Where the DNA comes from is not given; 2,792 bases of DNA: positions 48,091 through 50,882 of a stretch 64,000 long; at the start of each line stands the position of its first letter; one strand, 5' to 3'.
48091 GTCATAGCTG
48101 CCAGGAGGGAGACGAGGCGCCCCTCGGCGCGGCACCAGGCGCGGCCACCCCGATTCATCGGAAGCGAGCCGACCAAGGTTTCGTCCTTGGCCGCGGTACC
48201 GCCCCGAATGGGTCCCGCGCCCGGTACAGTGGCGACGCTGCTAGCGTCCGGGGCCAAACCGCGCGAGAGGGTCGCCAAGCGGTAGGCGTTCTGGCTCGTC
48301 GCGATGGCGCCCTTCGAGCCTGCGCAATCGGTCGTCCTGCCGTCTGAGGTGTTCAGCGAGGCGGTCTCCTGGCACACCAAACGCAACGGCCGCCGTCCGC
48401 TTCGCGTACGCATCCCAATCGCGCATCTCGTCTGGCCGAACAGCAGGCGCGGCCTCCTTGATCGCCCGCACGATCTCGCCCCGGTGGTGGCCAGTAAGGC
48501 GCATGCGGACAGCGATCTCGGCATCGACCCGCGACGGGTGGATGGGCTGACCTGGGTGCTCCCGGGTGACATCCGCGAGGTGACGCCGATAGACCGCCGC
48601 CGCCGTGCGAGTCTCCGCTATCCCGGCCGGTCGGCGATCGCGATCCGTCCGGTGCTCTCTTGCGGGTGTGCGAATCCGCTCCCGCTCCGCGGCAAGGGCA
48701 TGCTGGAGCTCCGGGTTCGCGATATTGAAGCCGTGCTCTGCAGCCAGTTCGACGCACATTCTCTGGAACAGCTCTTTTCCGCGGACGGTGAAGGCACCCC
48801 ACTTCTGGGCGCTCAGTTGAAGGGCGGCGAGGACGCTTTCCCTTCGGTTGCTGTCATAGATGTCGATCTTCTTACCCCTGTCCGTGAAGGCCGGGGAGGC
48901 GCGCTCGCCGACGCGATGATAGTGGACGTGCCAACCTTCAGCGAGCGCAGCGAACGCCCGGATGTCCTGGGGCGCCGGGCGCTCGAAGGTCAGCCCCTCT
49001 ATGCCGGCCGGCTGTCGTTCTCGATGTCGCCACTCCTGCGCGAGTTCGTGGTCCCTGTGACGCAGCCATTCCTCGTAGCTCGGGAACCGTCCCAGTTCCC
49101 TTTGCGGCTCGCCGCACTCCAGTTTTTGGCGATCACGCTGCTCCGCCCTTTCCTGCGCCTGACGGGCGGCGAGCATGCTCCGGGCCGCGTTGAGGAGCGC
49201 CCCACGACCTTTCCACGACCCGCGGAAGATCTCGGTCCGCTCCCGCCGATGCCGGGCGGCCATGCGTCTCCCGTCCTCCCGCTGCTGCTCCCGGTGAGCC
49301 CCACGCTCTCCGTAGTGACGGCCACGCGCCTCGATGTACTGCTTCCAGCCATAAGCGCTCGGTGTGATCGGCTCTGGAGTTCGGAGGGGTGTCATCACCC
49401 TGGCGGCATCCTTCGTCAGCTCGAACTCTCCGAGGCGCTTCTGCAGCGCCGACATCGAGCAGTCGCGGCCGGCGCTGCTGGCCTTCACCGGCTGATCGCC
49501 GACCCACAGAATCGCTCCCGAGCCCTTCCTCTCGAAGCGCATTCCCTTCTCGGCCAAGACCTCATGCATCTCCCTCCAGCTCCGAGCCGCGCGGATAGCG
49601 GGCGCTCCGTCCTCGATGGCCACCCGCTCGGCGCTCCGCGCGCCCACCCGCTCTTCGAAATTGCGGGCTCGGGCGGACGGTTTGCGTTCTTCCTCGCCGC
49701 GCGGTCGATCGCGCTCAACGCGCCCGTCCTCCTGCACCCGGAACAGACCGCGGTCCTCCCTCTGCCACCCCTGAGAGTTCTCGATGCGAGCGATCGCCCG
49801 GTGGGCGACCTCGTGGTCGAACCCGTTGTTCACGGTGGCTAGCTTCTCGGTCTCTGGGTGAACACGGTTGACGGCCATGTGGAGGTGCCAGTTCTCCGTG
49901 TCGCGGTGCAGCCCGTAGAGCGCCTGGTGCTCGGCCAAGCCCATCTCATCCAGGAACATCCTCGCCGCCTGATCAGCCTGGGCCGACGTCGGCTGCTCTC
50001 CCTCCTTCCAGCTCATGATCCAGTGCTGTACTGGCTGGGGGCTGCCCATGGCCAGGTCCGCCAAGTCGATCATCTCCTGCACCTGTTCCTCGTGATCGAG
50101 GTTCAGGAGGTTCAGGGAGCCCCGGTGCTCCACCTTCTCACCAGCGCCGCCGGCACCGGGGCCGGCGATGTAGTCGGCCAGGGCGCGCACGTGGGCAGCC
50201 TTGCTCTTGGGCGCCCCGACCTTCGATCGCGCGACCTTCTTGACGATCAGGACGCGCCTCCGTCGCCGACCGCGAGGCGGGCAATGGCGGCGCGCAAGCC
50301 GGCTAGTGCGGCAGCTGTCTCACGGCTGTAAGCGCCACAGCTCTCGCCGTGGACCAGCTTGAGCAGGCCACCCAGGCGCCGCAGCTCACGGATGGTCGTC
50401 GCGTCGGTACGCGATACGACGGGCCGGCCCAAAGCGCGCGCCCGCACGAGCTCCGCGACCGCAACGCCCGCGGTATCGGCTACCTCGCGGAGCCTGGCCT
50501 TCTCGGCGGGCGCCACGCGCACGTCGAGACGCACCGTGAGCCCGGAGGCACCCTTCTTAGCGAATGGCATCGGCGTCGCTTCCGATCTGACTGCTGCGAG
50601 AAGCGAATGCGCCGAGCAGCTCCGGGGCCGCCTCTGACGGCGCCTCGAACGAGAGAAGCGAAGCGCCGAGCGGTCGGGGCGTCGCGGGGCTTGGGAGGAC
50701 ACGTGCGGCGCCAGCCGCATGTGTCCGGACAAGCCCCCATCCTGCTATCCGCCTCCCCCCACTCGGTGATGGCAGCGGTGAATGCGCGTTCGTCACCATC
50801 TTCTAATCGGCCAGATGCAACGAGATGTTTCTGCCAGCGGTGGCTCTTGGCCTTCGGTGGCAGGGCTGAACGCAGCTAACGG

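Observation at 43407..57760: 14.35-kb integrative mobilizable element at tRNA-Glu with an IncP-type relaxosome but no mating-pore genes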

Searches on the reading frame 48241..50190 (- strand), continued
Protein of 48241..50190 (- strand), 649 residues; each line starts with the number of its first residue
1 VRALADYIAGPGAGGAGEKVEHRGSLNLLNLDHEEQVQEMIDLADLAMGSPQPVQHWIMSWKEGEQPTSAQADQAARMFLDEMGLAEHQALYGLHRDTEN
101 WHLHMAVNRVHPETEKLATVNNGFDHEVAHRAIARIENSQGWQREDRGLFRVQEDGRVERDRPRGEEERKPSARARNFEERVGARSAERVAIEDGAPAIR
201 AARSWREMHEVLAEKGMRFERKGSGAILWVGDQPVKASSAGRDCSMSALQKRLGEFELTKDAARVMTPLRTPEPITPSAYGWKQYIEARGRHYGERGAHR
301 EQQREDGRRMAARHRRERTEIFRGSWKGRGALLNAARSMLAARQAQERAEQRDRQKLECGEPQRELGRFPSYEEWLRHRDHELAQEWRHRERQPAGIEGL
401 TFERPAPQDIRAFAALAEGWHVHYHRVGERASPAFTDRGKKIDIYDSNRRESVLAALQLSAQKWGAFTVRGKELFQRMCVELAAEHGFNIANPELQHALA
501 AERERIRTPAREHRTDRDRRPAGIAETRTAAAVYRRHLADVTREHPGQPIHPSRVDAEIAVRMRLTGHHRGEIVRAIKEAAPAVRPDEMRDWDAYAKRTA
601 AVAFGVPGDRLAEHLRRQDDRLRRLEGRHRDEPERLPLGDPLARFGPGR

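Call 18: find_encoding_contigs(protein=P0021, flank=10000, max_places=2)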
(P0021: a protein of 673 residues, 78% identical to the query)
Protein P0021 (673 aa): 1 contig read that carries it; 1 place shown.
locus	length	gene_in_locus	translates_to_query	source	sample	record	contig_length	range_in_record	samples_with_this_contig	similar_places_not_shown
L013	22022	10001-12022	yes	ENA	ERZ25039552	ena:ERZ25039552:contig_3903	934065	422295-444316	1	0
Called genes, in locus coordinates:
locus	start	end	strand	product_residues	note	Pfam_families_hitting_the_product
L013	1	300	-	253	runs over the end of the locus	PF04542:Sigma70_r2, PF04545:Sigma70_r4 (weak)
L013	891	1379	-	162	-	-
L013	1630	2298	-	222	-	-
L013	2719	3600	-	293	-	PF12146:Hydrolase_4, PF00561:Abhydrolase_1, PF08386:Abhydrolase_4 (faint), PF12697:Abhydrolase_6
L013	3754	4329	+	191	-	PF00440:TetR_N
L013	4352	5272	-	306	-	PF08843:AbiEii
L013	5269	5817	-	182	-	PF13338:AbiEi_4, PF17194:AbiEi_3_N (weak)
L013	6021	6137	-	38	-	-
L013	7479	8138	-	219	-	-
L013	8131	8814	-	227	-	-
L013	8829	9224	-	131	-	-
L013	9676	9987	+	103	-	PF21983:NikA-like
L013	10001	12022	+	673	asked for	PF03432:Relaxase, PF22863:TraI_middle, PF18821:LPD7, PF22448:RepB_primase_C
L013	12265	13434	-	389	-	PF21751:DACNV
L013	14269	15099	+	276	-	-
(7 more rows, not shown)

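Call 19: find_encoding_contigs(protein=P0019, flank=10000, max_places=2)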
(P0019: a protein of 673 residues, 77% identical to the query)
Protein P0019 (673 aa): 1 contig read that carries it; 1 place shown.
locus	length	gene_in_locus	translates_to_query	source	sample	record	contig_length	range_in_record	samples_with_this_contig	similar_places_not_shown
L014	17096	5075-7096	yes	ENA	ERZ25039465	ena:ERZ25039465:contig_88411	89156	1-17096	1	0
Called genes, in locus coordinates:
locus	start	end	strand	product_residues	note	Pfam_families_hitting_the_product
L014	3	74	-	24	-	?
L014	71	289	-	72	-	-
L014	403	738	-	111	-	-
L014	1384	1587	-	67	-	-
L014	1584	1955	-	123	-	-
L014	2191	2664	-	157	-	-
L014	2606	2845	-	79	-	-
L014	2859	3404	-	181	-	-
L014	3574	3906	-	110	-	-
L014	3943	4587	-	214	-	PF01548:DEDD_Tnp_IS110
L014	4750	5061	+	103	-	-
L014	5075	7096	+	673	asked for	PF03432:Relaxase, PF22863:TraI_middle, PF18821:LPD7, PF22448:RepB_primase_C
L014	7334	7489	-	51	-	-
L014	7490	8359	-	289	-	PF03976:PPK2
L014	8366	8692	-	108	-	PF00274:Glycolytic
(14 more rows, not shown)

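Call 22: search_dna_similar(query=window:48241-50190:-, collection=plasmids, mode=protein, max_rows=25)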
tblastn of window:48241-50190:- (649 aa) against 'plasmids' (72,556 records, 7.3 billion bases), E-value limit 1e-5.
Records with a match: 4607; places in all: 4676; records where one place covers at least 80% of the query: 152.
Best place of each record, by identity: <60% 4607.
By first word of the organism name: Escherichia 1692; Klebsiella 965; Salmonella 482; Enterobacter 205; Pseudomonas 159; Serratia 134; Shigella 110; Citrobacter 97; uncultured 88; Campylobacter 68; and 110 more.
By predicted mobility (MOB-suite, as given by PLSDB): conjugative 3782; mobilizable 634; non-mobilizable 191.
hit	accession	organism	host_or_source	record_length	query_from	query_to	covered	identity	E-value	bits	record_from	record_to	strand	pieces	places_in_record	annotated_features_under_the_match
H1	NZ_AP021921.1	Aeromonas sp. WP2-W18-CRE-05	-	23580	1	635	93%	47.6%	2e-136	527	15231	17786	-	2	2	traI: TraI/MobA(P) family conjugative relaxase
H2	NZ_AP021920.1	Aeromonas sp. WP2-W18-CRE-05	-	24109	1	635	93%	47.6%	2e-136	527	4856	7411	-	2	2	traI: TraI/MobA(P) family conjugative relaxase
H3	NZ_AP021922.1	Aeromonas sp. WP2-W18-CRE-05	-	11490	1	635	94%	46.3%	1e-128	505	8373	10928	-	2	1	traI: TraI/MobA(P) family conjugative relaxase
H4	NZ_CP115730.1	Citrobacter braakii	-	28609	1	612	90%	48.3%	2e-135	523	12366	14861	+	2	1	traI: TraI/MobA(P) family conjugative relaxase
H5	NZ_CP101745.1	Comamonas sp. C11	mixed culture,wastewater treatment plant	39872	1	635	94%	46.1%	2e-131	509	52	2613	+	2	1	traI: TraI/MobA(P) family conjugative relaxase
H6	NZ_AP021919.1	Aeromonas sp. WP2-W18-CRE-05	-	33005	1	612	90%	48.1%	7e-137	527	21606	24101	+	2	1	traI: TraI/MobA(P) family conjugative relaxase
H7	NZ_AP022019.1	Klebsiella quasipneumoniae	-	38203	1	612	90%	48.1%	7e-137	527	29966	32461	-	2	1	traI: TraI/MobA(P) family conjugative relaxase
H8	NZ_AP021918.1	Aeromonas sp. WP2-W18-CRE-05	-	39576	1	612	90%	48.1%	7e-137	527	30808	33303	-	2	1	traI: TraI/MobA(P) family conjugative relaxase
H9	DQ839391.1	uncultured bacterium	-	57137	1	612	90%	48.1%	7e-137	527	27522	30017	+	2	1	mobA: mobilization protein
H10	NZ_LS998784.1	Pseudomonas aeruginosa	-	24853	1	612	90%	48.1%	9e-135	521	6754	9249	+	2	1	traI: TraI/MobA(P) family conjugative relaxase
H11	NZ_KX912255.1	Enterobacter cloacae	Homo sapiens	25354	1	612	90%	48.1%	1e-134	521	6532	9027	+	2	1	traI: TraI/MobA(P) family conjugative relaxase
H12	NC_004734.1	Acidithiobacillus caldus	-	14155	1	632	97%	44.4%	5e-124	484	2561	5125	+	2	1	traI: TraI/MobA(P) family conjugative relaxase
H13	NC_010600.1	Acidithiobacillus caldus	-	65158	1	632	97%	44.4%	5e-124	484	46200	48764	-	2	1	traI: TraI/MobA(P) family conjugative relaxase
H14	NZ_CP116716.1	Pseudomonas aeruginosa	Homo sapiens,tracheal aspirate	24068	1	612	90%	48.0%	6e-137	524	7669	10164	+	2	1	traI: TraI/MobA(P) family conjugative relaxase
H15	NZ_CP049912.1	Diaphorobacter sp. HDW4A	Hydrophilus acuminatus,single bacterial ...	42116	1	612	92%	46.5%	2e-130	509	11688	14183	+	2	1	traI: TraI/MobA(P) family conjugative relaxase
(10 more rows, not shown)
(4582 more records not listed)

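Call 44: search_protein_families(library=pfam, proteins=[L006:3328-4698:-, L006:12239-13666:+, L006:15745-16737:-, L006:5807-6766:-, L006:4989-5735:-, L004:15220-17079:-, L004:19343-20809:-, L011:13036-20346:+, L011:5591-6970:-], max_evalue=0.0001)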
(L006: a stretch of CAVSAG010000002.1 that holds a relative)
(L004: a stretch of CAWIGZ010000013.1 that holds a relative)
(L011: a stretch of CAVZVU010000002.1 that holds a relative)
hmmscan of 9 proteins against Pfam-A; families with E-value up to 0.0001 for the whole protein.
L006:3328-4698:- (456 aa): 1 family
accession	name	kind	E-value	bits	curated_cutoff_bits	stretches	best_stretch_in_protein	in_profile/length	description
PF00589.27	Phage_integrase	-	2.6e-14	53.8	27.1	2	182-269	2-81/172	Phage integrase family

L006:12239-13666:+ (475 aa): 2 families
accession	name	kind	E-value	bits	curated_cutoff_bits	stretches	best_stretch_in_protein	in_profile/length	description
PF04986.18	Y2_Tnp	-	3.3e-26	92.9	20.9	1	146-359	1-177/183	Putative transposase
PF14319.11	Zn_Tnp_IS91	-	1.9e-17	63.4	26.3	1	4-100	4-90/90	Transposase zinc-binding domain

L006:15745-16737:- (330 aa): 2 families
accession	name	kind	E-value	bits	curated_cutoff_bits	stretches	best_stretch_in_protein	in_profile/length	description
PF13361.12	UvrD_C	-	8.3e-32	111.4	25.6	2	252-312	285-346/350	UvrD-like helicase C-terminal domain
PF13538.12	UvrD_C_2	-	1.5e-10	41.2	27.4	1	255-312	3-52/52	UvrD-like helicase C-terminal domain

L006:5807-6766:- (319 aa): 4 families
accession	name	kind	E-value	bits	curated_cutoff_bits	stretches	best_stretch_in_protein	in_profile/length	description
PF00158.32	Sigma54_activat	-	3.1e-39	134.8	20.2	1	1-123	42-164/168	Sigma-54 interaction domain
PF02954.25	HTH_8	-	1.1e-11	44.7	22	1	237-271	7-41/42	Bacterial regulatory protein, Fis family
PF14532.12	Sigma54_activ_2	-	9.3e-08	32.8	25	1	47-132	64-138/138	Sigma-54 interaction domain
PF25601.1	AAA_lid_14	-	8.5e-07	29.1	27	1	133-197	1-60/87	AAA+ ATPase lid domain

L006:4989-5735:- (248 aa): 2 families
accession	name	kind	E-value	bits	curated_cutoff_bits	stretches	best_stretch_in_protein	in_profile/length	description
PF04542.20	Sigma70_r2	-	8.5e-14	51.5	24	1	43-111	1-65/71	Sigma-70 region 2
PF04545.22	Sigma70_r4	-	2.5e-07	30.6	24.1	1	183-227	4-48/50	Sigma-70, region 4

L004:15220-17079:- (619 aa): 2 families
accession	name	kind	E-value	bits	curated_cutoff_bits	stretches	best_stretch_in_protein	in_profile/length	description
PF00006.31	ATP-synt_ab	-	1.8e-39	136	29.5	2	386-470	131-213/213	ATP synthase alpha/beta family, nucleotide-binding domain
PF00306.32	ATP-synt_ab_C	-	2.7e-34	118.7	27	1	477-601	1-125/126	ATP synthase alpha/beta chain, C terminal domain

L004:19343-20809:- (488 aa): 3 families
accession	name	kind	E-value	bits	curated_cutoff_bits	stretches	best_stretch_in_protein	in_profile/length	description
PF00006.31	ATP-synt_ab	-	6.8e-73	245.3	29.5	1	21-234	1-213/213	ATP synthase alpha/beta family, nucleotide-binding domain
PF02823.21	ATP-synt_DE_N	-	2.3e-16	60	27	1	391-471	1-80/80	ATP synthase, Delta/Epsilon chain, beta-sandwich domain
PF22919.1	ATP-synt_VA_C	-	3.7e-14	53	24.7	1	239-323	5-92/101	C-terminal domain of V and A type ATP synthase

L011:13036-20346:+ (2436 aa): 7 families
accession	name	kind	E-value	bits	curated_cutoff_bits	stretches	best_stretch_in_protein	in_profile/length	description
PF00200.28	Disintegrin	-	2.7e-86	284.8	35.1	10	749-778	46-75/75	Disintegrin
PF13415.12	Kelch_3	-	2.1e-27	95.1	22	2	364-408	2-47/48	Galactose oxidase, central domain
PF24681.1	Kelch_KLHDC2_KLHL20_DRC7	-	1e-20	74.4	50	2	289-461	43-213/221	KLHDC2/KLHL20/DRC7 Kelch-repeats domain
PF01344.31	Kelch_1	-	5.5e-19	67.8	20.1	0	305-342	9-45/46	Kelch motif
PF13418.12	Kelch_4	-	5.1e-18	65.2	21.6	1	296-339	1-44/49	Galactose oxidase, central domain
PF13964.12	Kelch_6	-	6.2e-11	42.3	25.3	0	297-346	2-50/50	Kelch motif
PF24981.1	Beta-prop_ATRN-LZTR1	-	1.6e-10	41.2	50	1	289-424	140-284/289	Attractin/LZTR1 beta-propeller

L011:5591-6970:- (459 aa): 2 families
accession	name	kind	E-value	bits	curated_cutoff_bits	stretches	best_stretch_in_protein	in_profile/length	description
PF00589.27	Phage_integrase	-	4.1e-22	79.2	27.1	2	170-301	3-138/172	Phage integrase family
PF24624.1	Int_N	-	6.1e-06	27.3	27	1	64-158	4-97/100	Phage integrase, N-terminal domain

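Call 52: find_encoding_contigs(protein=P0088, flank=10000, max_places=1)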
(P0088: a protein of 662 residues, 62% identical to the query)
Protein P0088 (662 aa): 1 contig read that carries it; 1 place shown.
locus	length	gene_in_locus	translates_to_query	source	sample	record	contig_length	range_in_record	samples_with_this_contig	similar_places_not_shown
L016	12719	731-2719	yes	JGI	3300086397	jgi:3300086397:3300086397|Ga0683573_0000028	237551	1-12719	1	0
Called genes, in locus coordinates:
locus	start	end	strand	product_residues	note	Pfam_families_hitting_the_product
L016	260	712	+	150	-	PF21983:NikA-like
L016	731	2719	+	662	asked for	PF03432:Relaxase, PF22863:TraI_middle, PF18821:LPD7, PF22448:RepB_primase_C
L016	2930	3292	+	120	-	-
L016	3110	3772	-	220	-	-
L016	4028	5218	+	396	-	-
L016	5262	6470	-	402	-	PF12138:Spherulin4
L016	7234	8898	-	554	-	PF16173:DUF4874, PF16116:DUF4832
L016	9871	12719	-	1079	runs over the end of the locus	-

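Call 53: find_encoding_contigs(protein=P0112, flank=10000, max_places=1)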
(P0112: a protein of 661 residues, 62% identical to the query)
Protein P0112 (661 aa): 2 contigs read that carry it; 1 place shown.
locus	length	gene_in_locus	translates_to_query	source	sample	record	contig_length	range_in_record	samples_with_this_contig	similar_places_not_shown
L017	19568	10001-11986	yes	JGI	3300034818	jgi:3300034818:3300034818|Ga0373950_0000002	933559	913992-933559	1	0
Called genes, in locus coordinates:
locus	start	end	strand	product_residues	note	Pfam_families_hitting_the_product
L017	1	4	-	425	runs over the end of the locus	PF00481:PP2C, PF13672:PP2C_2, PF07228:SpoIIE (faint), PF00027:cNMP_binding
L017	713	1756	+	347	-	PF14022:DUF4238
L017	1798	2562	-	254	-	-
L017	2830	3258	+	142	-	-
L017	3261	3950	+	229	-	-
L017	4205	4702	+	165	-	PF24297:DUF7481 (weak)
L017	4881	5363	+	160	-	-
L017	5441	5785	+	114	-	-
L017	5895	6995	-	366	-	PF00589:Phage_integrase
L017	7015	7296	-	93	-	PF12728:HTH_17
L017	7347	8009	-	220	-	-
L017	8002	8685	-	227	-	-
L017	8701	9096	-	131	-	-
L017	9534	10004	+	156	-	PF21983:NikA-like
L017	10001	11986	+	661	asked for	PF03432:Relaxase, PF22863:TraI_middle, PF18821:LPD7, PF22448:RepB_primase_C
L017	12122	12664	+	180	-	PF13338:AbiEi_4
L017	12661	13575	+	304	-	PF08843:AbiEii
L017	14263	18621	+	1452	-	PF00534:Glycos_transf_1, PF13692:Glyco_trans_1_4, PF20706:GT4-conflict, PF13191:AAA_16 (weak), PF00004:AAA (faint)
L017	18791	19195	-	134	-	-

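Call 54: find_encoding_contigs(protein=P0097, flank=10000, max_places=1)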
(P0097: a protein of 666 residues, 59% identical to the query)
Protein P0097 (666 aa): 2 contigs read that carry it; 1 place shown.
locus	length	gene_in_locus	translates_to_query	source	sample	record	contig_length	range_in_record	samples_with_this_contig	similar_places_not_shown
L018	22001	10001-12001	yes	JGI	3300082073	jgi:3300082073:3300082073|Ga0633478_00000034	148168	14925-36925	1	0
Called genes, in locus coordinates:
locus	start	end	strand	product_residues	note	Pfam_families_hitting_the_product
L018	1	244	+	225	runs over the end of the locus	PF01726:LexA_DNA_bind, PF00717:Peptidase_S24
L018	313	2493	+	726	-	PF13103:TonB_2 (weak), PF03544:TonB_C (faint)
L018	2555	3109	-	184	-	-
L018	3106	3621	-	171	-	PF02517:Rce1-like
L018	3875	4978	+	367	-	PF15887:Peptidase_Mx (weak)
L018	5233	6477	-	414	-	PF00589:Phage_integrase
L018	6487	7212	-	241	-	PF04542:Sigma70_r2, PF04545:Sigma70_r4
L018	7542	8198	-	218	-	-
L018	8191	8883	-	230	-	-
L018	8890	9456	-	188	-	-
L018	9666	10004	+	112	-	PF21983:NikA-like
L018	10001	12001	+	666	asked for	PF03432:Relaxase, PF22863:TraI_middle, PF18821:LPD7, PF22448:RepB_primase_C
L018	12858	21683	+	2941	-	PF13415:Beta-prop_FBX42, PF13418:Beta-prop_TYW4, PF24681:Kelch_KLHDC2_KLHL20_DRC7, PF01344:Kelch_1 (weak), PF24981:Beta-prop_ATRN-LZTR1, PF24681:Kelch_KLHDC2_KLHL20_DRC7, PF25020:TTR_TEN1-4, PF25023:TEN_YD-shell, +3 more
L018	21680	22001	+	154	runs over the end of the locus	PF09346:SMI1_KNR4 (weak)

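Call 72: find_related_loci(query=window:48241-50190:-, collection=viral_contigs, flank=10000)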
Query window:48241-50190:- (649 aa) in viral_contigs; peptide patterns used: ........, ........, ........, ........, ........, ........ (x = any residue, [..] = any of these).
12 stretches matched a pattern, but none encodes a relative of the query by tblastn (E <= 1e-3).

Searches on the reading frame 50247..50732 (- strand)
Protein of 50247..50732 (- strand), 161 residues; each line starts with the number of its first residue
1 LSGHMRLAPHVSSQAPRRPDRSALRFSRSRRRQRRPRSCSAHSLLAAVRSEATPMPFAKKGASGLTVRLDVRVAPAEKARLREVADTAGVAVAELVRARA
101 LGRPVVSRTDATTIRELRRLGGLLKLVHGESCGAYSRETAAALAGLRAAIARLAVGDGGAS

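Call 8: search_protein_families(library=pfam, proteins=[window:50247-50732:-], max_evalue=0.01)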
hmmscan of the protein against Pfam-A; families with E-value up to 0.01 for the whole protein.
window:50247-50732:- (161 aa): 1 family
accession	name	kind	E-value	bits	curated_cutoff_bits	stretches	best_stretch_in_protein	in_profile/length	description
PF21983.2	NikA-like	-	2.5e-17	63.2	27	1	66-128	4-69/72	Mobilization protein NikA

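Call 12: search_protein_families(library=ncbifam, proteins=[window:50247-50732:-], max_evalue=0.01)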
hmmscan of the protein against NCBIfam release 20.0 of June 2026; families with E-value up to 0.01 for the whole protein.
window:50247-50732:- (161 aa): 3 families
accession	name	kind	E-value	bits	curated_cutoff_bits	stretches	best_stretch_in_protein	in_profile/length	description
NF041264.1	MobA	equivalog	3.8e-17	62.5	80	1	67-153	5-91/91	plasmid mobilization protein MobA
NF010451.0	PRK13877.1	equivalog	2.3e-07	31.2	134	1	68-126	15-80/124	conjugal transfer transcriptional regulator TraJ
NF041418.1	MbpA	equivalog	5.7e-05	22.9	90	1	70-120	6-56/93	mobilization protein MbpA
